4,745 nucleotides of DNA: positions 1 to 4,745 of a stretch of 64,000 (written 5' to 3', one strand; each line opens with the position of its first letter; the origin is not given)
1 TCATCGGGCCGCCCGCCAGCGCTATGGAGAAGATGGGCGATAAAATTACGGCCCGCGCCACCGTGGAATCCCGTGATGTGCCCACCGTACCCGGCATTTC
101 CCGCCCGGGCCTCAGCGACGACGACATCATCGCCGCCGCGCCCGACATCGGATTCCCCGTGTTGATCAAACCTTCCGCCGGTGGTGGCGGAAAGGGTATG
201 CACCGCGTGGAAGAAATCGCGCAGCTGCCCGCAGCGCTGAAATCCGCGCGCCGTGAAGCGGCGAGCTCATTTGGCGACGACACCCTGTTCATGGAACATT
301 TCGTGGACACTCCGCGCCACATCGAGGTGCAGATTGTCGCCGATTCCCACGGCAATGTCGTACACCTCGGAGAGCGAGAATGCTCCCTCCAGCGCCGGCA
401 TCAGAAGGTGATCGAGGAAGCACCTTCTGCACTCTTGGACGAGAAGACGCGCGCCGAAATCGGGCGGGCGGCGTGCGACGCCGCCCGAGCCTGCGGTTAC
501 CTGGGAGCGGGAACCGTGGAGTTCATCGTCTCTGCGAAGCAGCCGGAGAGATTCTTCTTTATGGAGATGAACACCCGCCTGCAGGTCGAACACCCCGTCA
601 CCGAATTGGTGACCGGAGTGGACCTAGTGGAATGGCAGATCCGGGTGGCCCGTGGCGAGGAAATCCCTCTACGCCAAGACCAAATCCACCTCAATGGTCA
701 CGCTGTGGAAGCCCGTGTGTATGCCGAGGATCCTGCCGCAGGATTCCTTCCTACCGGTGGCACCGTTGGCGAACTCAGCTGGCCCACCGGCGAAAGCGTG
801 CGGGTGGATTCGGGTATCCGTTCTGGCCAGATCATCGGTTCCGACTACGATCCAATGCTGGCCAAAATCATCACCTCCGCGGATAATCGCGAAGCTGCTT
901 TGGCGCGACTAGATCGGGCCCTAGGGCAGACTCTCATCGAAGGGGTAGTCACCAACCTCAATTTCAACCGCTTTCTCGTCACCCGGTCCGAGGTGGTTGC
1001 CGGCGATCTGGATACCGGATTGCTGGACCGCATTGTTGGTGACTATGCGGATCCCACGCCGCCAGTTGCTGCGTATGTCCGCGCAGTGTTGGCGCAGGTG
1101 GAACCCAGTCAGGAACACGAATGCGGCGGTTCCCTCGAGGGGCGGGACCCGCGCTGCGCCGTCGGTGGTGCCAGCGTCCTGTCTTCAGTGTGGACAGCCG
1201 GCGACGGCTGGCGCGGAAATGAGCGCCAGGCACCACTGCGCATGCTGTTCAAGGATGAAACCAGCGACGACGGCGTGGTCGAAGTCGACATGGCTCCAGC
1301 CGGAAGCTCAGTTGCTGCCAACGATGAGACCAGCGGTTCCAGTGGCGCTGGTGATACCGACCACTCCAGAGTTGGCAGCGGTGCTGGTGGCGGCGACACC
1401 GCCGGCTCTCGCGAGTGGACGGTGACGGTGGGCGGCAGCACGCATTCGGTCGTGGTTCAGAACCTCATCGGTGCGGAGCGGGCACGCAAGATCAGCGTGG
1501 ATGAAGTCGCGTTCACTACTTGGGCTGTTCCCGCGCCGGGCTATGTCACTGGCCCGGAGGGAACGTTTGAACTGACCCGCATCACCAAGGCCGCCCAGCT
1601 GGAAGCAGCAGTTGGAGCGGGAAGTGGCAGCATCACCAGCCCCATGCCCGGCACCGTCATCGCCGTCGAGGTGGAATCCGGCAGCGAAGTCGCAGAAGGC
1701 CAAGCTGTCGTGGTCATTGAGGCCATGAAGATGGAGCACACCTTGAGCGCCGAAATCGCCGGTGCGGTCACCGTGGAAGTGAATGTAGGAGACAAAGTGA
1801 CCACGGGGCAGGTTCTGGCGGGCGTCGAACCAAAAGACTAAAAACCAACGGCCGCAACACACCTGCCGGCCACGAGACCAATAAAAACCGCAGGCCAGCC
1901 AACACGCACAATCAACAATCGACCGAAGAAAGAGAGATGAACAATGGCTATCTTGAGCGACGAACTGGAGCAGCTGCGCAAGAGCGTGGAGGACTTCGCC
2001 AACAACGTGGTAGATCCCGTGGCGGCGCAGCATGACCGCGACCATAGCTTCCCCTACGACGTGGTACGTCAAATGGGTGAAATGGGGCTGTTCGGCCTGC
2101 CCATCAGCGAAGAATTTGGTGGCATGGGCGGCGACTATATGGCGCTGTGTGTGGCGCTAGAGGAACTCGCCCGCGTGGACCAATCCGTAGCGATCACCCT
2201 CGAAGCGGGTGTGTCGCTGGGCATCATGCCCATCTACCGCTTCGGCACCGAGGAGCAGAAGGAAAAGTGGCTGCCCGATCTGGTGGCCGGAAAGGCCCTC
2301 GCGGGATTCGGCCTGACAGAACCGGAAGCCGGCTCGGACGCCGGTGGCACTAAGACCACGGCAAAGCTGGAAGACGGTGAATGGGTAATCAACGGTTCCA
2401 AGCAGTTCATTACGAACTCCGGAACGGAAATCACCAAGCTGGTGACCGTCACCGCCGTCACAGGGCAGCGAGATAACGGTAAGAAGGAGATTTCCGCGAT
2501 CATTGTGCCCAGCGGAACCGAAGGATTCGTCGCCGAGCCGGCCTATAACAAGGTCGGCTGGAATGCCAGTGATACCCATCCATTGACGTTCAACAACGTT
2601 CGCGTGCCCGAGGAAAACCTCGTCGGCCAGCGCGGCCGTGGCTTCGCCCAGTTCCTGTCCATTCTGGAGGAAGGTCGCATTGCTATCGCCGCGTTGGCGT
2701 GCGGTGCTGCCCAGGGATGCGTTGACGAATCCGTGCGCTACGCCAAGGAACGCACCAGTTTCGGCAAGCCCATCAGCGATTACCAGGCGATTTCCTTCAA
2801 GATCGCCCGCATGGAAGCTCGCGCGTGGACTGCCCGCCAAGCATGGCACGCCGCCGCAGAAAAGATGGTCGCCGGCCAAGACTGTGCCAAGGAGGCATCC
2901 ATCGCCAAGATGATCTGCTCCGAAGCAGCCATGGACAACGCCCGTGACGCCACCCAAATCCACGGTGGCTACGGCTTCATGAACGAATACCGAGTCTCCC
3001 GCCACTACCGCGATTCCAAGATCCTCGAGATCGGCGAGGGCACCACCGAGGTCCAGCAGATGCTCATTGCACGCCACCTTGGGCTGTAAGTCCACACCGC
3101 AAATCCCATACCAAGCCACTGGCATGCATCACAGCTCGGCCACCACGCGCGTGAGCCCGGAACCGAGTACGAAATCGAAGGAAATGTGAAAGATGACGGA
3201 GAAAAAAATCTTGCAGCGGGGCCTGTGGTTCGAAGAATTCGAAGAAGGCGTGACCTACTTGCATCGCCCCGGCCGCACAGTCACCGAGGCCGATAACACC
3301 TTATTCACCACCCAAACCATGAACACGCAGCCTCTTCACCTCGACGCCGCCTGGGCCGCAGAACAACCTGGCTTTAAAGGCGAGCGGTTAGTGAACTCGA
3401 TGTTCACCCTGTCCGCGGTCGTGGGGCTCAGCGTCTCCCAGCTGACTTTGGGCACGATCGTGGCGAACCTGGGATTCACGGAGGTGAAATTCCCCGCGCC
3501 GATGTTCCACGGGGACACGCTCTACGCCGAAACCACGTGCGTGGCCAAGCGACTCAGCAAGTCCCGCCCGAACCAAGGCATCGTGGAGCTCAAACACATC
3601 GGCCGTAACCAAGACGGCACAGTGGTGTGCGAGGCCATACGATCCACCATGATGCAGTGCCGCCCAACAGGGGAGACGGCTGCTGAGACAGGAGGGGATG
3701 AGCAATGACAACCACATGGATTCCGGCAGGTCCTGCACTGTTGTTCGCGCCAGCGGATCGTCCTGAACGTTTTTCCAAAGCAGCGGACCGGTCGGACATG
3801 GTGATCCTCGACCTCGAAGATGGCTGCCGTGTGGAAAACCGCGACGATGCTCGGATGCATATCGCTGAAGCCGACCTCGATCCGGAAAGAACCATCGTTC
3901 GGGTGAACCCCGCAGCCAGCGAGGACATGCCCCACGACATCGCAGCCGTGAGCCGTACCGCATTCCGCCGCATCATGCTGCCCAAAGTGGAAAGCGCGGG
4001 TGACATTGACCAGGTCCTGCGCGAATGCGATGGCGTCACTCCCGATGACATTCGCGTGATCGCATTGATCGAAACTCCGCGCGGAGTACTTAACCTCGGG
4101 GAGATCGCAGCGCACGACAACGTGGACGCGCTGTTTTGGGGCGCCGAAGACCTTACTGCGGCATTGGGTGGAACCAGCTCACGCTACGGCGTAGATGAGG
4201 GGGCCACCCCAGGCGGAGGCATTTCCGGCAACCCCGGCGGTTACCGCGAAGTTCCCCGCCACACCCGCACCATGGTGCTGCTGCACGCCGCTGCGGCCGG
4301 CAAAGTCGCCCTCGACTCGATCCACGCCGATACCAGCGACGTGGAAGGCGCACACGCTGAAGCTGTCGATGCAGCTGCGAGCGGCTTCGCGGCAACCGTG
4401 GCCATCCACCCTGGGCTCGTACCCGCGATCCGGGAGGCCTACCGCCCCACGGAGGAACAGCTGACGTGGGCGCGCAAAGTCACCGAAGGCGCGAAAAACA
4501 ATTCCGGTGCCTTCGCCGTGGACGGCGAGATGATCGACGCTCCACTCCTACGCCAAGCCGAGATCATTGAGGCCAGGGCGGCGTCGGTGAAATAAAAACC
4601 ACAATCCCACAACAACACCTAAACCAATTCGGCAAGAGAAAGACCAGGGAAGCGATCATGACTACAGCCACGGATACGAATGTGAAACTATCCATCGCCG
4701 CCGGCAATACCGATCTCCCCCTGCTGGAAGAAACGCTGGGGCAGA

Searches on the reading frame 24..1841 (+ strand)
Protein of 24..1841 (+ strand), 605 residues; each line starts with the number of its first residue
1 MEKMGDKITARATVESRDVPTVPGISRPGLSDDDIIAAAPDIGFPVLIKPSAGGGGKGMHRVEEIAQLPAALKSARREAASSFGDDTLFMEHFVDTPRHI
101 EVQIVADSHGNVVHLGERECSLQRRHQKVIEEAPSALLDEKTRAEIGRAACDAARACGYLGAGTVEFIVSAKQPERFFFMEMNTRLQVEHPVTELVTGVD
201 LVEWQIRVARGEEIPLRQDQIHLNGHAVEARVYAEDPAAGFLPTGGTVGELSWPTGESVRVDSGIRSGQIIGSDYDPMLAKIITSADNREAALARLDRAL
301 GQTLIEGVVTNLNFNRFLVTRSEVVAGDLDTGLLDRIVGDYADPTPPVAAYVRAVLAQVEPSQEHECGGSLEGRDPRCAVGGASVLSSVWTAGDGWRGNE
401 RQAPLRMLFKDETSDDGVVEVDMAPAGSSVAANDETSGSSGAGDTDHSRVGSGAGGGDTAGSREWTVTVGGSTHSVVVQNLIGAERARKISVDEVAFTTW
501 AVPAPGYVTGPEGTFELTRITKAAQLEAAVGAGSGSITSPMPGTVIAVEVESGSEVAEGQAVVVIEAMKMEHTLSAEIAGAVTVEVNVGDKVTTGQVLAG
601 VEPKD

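Call 38: search_protein_families(library=pfam, proteins=[window:24-1841:+], max_evalue=0.00001)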
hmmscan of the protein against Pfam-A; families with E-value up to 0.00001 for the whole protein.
window:24-1841:+ (605 aa): 5 families
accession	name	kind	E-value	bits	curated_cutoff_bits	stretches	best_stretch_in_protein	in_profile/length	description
PF02786.22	CPSase_L_D2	-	2.3e-75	253.2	19.8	1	6-215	1-209/211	Carbamoyl-phosphate synthase L chain, ATP binding domain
PF02785.25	Biotin_carb_C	-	1.4e-32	112.4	32.4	1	229-335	1-107/108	Biotin carboxylase C-terminal domain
PF00364.28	Biotin_lipoyl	-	5.2e-14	52.3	22.1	1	537-599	3-71/73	Biotin-requiring enzyme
PF07478.18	Dala_Dala_lig_C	-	4.5e-09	36.6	24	1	40-184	33-174/204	D-ala D-ala ligase C-terminus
PF02222.28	ATP-grasp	-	1.9e-07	31.4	27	1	32-182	19-159/179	ATP-grasp domain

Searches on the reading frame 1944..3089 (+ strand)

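Call 38: search_protein_families(library=pfam, proteins=[window:1944-3089:+], max_evalue=0.00001)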
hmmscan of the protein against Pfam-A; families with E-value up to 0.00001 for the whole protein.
window:1944-3089:+ (381 aa): 4 families
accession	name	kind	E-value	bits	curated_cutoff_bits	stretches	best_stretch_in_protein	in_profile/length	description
PF00441.29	Acyl-CoA_dh_1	-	9.1e-48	162.6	22.4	1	231-379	1-149/150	Acyl-CoA dehydrogenase, C-terminal domain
PF02771.21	Acyl-CoA_dh_N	-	2.3e-39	134.7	22.9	1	5-117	1-113/113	Acyl-CoA dehydrogenase, N-terminal domain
PF02770.24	Acyl-CoA_dh_M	-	2.5e-22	79.3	33.3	1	122-219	2-97/97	Acyl-CoA dehydrogenase, middle domain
PF08028.16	Acyl-CoA_dh_2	-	1.9e-18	67.5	22.7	1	247-362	2-127/134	Acyl-CoA dehydrogenase, C-terminal domain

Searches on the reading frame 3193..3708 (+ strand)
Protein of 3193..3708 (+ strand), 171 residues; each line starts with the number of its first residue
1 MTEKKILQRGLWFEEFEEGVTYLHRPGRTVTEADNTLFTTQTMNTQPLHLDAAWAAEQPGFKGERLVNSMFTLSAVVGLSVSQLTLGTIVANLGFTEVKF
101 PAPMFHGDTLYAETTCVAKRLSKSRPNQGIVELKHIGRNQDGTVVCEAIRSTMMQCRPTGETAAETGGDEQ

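Call 38: search_protein_families(library=pfam, proteins=[window:3193-3708:+], max_evalue=0.00001)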
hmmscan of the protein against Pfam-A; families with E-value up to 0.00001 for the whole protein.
window:3193-3708:+ (171 aa): 2 families
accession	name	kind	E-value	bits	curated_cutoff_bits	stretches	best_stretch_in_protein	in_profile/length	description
PF01575.25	MaoC_dehydratas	-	1.8e-25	89.3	27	1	19-136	7-120/123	MaoC like domain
PF19315.5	MC_hydratase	-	1.6e-18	67.4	26.5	1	8-162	19-172/353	Mesaconyl-CoA hydratase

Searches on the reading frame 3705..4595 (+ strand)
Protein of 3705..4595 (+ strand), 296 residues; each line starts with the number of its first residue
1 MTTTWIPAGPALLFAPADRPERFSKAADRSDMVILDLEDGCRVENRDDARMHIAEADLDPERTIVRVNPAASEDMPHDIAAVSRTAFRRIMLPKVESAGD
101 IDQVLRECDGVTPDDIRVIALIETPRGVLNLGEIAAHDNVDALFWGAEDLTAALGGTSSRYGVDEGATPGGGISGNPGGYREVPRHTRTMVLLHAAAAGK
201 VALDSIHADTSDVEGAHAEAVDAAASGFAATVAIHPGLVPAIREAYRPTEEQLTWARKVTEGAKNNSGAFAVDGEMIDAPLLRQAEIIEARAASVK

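Call 38: search_protein_families(library=pfam, proteins=[window:3705-4595:+], max_evalue=0.00001)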
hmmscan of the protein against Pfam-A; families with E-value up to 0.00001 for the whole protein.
window:3705-4595:+ (296 aa): 1 family
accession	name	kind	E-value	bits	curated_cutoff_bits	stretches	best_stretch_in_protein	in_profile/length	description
PF03328.21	HpcH_HpaI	-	1e-33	117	25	1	12-236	3-221/221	HpcH/HpaI aldolase/citrate lyase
